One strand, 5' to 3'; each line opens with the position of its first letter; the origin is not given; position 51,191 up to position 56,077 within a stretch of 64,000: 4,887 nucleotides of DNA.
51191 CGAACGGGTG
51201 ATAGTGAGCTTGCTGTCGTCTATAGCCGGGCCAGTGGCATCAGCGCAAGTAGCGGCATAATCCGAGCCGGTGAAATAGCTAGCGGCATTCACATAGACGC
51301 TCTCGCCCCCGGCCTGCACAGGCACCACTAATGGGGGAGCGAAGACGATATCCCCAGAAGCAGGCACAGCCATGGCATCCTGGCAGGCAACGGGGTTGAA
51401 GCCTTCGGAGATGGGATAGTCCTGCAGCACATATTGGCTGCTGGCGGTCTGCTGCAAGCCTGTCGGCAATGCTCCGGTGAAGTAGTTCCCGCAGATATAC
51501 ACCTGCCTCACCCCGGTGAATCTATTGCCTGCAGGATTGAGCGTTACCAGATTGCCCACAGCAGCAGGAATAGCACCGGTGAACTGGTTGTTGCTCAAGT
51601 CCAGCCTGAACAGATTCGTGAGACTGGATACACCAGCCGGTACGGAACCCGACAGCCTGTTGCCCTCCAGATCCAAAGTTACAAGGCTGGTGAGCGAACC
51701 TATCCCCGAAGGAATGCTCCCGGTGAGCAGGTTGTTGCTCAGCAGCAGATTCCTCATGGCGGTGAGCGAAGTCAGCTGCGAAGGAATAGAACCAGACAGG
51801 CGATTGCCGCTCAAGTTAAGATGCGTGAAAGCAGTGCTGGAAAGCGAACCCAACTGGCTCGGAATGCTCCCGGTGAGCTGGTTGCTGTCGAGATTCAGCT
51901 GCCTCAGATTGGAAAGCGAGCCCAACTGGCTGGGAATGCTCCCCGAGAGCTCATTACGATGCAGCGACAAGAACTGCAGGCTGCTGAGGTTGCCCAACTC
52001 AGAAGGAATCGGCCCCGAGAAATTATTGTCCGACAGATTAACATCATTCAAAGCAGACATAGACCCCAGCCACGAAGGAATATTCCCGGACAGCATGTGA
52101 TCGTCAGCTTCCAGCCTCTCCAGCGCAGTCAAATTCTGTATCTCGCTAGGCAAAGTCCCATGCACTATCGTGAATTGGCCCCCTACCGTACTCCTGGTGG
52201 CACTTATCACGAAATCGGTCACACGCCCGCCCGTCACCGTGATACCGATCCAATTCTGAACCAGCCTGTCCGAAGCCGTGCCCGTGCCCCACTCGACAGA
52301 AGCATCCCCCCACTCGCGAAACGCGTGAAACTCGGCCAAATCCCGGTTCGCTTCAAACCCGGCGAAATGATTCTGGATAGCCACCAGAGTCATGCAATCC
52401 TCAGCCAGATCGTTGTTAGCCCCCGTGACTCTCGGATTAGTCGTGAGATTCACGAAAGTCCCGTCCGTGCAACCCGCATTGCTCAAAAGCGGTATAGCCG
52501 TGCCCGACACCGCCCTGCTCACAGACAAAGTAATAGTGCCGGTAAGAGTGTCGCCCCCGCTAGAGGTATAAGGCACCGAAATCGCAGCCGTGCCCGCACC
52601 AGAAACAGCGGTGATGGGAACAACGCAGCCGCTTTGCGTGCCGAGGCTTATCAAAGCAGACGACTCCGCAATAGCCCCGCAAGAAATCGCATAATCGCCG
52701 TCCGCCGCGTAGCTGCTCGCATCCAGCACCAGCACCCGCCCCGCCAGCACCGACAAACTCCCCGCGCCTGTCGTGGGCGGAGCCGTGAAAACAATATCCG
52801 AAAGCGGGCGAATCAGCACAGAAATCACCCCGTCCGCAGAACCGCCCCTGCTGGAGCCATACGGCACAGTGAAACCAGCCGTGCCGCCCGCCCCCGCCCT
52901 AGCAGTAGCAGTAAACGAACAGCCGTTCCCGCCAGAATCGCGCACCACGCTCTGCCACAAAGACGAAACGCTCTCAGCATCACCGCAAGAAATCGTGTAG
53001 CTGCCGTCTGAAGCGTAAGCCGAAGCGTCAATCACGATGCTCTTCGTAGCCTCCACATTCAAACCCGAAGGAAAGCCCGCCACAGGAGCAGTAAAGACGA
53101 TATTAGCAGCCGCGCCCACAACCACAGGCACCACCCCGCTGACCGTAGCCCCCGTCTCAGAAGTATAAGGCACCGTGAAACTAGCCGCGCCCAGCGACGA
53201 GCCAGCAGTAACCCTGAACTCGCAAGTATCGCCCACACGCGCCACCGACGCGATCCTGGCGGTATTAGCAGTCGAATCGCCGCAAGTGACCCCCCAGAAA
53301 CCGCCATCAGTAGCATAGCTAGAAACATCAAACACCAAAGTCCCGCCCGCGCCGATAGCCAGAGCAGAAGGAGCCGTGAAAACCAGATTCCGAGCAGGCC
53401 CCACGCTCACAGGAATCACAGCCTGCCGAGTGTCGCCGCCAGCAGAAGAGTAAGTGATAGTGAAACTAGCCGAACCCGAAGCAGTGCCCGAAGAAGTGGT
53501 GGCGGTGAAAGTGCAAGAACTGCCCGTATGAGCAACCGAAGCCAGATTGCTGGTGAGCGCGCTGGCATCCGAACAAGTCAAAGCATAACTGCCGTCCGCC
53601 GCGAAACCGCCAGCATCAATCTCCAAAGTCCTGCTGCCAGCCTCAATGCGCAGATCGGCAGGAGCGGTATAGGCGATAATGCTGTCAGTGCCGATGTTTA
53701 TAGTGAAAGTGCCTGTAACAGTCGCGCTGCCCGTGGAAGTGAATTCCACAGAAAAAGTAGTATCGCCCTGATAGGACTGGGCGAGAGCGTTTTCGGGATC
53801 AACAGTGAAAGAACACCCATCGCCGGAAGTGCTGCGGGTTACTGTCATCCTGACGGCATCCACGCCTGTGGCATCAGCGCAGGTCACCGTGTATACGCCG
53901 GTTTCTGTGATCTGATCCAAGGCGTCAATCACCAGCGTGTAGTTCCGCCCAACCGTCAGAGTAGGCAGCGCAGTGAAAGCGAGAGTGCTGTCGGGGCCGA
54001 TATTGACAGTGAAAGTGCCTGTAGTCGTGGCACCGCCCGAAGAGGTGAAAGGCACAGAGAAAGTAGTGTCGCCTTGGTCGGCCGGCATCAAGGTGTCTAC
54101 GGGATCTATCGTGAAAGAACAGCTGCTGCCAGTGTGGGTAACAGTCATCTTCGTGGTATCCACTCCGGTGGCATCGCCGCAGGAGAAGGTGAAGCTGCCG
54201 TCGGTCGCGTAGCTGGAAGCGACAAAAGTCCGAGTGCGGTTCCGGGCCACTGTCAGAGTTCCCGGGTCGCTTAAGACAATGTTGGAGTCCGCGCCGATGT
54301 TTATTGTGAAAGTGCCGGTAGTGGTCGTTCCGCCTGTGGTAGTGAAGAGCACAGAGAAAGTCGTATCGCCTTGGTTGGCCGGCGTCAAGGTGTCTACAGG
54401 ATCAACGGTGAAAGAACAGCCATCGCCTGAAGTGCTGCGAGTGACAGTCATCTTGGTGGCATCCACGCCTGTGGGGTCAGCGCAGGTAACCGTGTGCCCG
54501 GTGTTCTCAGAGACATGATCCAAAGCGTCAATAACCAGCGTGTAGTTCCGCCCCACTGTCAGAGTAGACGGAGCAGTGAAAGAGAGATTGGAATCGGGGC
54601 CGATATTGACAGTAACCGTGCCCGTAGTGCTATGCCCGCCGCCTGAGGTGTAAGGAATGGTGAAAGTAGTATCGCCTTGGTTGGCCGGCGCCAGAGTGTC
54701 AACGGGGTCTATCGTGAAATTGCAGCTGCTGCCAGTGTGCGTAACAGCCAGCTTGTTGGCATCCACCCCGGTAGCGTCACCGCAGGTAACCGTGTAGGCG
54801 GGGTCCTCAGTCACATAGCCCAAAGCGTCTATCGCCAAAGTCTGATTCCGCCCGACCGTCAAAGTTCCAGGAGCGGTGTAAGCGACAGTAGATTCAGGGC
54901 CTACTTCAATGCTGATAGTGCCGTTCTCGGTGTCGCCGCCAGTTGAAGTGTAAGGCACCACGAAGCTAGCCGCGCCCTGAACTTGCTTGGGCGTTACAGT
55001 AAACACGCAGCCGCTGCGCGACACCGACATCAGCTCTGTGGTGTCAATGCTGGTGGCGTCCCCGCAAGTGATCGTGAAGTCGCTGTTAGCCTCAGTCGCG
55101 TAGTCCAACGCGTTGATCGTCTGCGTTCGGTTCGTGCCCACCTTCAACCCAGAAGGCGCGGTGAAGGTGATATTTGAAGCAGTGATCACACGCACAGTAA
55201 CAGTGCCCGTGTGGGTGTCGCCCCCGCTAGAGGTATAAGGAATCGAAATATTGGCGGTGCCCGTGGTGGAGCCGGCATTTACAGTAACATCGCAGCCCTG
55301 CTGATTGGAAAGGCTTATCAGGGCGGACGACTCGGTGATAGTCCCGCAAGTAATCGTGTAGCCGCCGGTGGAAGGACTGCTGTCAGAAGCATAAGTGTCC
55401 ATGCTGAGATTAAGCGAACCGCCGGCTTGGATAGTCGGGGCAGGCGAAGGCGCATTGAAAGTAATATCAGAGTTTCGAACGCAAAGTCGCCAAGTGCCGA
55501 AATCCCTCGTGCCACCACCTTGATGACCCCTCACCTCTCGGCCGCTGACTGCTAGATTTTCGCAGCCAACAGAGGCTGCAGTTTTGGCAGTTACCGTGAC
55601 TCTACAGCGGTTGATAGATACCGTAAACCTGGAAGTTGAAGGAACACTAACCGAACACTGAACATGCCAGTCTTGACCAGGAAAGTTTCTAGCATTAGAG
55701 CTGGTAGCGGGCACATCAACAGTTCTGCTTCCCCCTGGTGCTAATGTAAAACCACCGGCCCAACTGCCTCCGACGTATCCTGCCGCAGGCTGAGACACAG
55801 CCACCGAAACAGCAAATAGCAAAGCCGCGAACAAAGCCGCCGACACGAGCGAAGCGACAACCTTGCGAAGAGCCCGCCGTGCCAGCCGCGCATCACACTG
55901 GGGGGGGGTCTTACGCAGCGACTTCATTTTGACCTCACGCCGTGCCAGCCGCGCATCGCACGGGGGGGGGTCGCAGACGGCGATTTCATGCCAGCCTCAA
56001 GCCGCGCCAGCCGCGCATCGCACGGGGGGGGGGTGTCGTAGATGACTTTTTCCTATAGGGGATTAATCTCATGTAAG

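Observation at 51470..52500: Plant-specific-type LRR receptor-like ectodomain embedded in the middle of the bacterial repeat protein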

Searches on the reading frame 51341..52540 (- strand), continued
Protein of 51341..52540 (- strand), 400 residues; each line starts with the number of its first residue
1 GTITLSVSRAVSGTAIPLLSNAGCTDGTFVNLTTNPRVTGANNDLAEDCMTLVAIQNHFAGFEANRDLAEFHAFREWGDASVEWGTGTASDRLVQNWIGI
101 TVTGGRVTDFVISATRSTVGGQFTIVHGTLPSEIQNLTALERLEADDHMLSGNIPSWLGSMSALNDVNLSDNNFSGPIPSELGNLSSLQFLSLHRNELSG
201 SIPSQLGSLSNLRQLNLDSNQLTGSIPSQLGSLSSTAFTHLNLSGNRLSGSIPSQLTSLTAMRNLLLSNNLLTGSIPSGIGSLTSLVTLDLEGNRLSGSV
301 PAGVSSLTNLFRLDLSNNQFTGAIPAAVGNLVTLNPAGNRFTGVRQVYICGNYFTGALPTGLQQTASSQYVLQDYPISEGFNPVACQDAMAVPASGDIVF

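Call 70: find_encoding_contigs(protein=P0002, flank=10000, max_places=3)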
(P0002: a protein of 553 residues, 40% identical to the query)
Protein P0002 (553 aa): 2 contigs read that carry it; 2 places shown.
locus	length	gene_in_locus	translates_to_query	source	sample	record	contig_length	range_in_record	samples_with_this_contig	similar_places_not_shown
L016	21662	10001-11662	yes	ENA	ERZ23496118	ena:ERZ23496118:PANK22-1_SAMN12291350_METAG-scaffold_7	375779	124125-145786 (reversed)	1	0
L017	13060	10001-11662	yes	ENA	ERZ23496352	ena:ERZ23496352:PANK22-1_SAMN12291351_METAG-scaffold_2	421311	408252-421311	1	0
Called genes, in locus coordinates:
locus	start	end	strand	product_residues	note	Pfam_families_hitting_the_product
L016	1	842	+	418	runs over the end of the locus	PF05977:MFS_3, PF07690:MFS_1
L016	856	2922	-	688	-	PF00009:GTP_EFTU, PF01926:MMR_HSR1, PF22042:EF-G_D2, PF03144:GTP_EFTU_D2, PF14492:EFG_III, PF03764:EFG_IV, PF00679:EFG_C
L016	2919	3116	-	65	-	-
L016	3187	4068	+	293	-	PF01694:Rhomboid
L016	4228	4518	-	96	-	-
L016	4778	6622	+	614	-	-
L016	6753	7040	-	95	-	-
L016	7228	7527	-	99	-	-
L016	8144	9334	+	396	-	-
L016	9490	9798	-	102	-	-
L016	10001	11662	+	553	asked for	PF00560:LRR_1 (faint), PF23598:LRR_14 (weak), PF24758:LRR_At5g56370 (faint), PF25019:LRR_R13L1-DRL21 (faint), PF23598:LRR_14, PF12799:LRR_4, PF13855:LRR_8, PF23598:LRR_14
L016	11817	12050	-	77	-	PF03840:SecG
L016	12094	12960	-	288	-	PF00106:adh_short, PF08659:KR, PF13561:adh_short_C2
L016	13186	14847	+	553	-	-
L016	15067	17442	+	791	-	PF00560:LRR_1 (faint), PF12799:LRR_4 (faint), PF13855:LRR_8 (weak), PF23598:LRR_14, PF13855:LRR_8, PF23598:LRR_14, PF13855:LRR_8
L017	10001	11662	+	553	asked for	PF00560:LRR_1 (faint), PF23598:LRR_14 (weak), PF24758:LRR_At5g56370 (faint), PF25019:LRR_R13L1-DRL21 (faint), PF23598:LRR_14, PF12799:LRR_4, PF13855:LRR_8, PF23598:LRR_14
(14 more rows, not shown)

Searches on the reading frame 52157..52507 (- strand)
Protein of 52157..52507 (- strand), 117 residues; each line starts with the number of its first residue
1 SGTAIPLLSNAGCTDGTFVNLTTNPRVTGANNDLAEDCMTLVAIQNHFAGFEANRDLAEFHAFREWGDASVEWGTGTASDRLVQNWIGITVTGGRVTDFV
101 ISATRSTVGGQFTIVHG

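Call 23: find_related_loci(query=A2, collection=genome_contigs, flank=10000)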
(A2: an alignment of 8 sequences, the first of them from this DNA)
Query A2 (98 aa) in genome_contigs; peptide patterns used: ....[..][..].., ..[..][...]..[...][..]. (x = any residue, [..] = any of these).
83 stretches matched a pattern; 22 encode a relative of the query (tblastn E <= 1e-3); 12 distinct loci.
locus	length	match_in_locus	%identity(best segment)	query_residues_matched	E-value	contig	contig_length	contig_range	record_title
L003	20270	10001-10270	58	1-97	3e-31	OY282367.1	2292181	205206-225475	MAG: uncultured Acidimicrobiales bacterium genome assembly, chromosome: 1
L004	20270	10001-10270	58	1-97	7e-31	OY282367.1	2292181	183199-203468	MAG: uncultured Acidimicrobiales bacterium genome assembly, chromosome: 1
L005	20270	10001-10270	56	1-97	7e-31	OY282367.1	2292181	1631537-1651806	MAG: uncultured Acidimicrobiales bacterium genome assembly, chromosome: 1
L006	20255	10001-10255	57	4-95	3e-30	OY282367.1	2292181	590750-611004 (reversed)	MAG: uncultured Acidimicrobiales bacterium genome assembly, chromosome: 1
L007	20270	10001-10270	56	1-95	4e-30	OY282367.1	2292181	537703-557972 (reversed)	MAG: uncultured Acidimicrobiales bacterium genome assembly, chromosome: 1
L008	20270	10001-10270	56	1-97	8e-30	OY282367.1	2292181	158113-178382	MAG: uncultured Acidimicrobiales bacterium genome assembly, chromosome: 1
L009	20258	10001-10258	55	1-93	4e-28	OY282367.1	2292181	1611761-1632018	MAG: uncultured Acidimicrobiales bacterium genome assembly, chromosome: 1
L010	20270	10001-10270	53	1-97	6e-28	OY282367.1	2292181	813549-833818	MAG: uncultured Acidimicrobiales bacterium genome assembly, chromosome: 1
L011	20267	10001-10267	52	1-98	1e-27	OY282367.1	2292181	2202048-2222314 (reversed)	MAG: uncultured Acidimicrobiales bacterium genome assembly, chromosome: 1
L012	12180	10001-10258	57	1-92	2e-30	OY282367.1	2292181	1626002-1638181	MAG: uncultured Acidimicrobiales bacterium genome assembly, chromosome: 1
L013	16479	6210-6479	53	1-97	1e-27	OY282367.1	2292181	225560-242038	MAG: uncultured Acidimicrobiales bacterium genome assembly, chromosome: 1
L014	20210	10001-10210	33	8-98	2e-10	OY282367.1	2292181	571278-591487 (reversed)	MAG: uncultured Acidimicrobiales bacterium genome assembly, chromosome: 1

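Call 36: find_homologous_proteins(query=window:52157-52495:-, max_evalue=0.001)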
Query seq(113 aa) (113 aa): 3 proteins with E <= 0.001 among 11 candidates.
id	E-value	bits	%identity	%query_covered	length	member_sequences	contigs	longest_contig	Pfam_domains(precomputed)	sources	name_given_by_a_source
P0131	2.5e-23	100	54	88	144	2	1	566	-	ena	-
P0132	7.2e-22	96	55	86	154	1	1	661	PF12799.14,PF13855.13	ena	-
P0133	2.7e-17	81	60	60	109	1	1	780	-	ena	-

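Call 60: search_protein_families(library=pfam, proteins=[window:52157-52507:-], max_evalue=10)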
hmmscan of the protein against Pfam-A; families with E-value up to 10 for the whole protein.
seq(117 aa): 1 family
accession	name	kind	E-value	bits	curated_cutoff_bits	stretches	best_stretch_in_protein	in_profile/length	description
PF21994.1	AGAO-like_N2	-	0.033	14.8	27.4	1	69-108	35-73/76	AGAO-like N2 domain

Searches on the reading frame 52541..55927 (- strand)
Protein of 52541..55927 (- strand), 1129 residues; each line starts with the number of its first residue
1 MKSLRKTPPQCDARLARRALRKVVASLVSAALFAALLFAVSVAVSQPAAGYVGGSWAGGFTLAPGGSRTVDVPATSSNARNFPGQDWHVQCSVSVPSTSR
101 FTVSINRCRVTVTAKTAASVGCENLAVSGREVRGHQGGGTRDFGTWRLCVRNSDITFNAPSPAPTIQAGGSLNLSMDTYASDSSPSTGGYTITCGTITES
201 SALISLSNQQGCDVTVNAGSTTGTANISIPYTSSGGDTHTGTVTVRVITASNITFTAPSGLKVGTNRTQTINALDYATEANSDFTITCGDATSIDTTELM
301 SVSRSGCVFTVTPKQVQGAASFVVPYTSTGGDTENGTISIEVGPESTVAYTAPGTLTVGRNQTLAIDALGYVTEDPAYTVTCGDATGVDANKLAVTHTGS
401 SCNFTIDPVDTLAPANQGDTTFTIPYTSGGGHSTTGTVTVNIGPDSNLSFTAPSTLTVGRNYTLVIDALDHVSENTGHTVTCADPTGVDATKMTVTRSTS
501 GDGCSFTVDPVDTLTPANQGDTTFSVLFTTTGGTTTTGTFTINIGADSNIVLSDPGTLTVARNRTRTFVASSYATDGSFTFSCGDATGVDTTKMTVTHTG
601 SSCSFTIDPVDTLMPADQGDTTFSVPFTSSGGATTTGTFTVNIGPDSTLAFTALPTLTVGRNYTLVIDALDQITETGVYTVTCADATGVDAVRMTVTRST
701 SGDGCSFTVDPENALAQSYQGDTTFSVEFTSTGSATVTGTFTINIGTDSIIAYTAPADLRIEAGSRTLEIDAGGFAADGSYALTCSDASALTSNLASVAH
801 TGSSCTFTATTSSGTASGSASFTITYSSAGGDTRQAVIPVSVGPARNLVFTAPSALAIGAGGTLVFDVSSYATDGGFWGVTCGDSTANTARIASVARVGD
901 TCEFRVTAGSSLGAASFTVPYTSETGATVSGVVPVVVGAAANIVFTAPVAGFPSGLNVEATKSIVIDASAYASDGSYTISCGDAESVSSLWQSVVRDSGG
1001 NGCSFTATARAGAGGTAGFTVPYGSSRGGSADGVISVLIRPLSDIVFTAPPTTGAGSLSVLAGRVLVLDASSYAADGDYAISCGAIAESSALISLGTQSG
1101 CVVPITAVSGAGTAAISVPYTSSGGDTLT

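Call 7: search_protein_families(library=pfam, proteins=[window:52541-55927:-], max_evalue=0.1)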
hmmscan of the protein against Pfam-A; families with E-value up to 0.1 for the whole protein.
window:52541-55927:- (1129 aa): 3 families
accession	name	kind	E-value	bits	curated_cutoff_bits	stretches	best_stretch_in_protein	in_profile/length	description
PF23274.1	DUF7077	-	0.0082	16.4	27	0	283-342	46-104/122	Domain of unknown function (DUF7077)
PF19685.4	DUF6187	-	0.06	13.9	25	0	619-738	2-118/141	Family of unknown function (DUF6187)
PF16168.11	AIDA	-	0.089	13.3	27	0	533-563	2-32/63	Adhesin of bacterial autotransporter system, probable stalk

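Call 8: search_protein_families(library=ncbifam, proteins=[window:52541-55927:-], max_evalue=0.1)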
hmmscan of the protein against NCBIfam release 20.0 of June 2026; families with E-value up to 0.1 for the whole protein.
window:52541-55927:- (1129 aa): 0 families
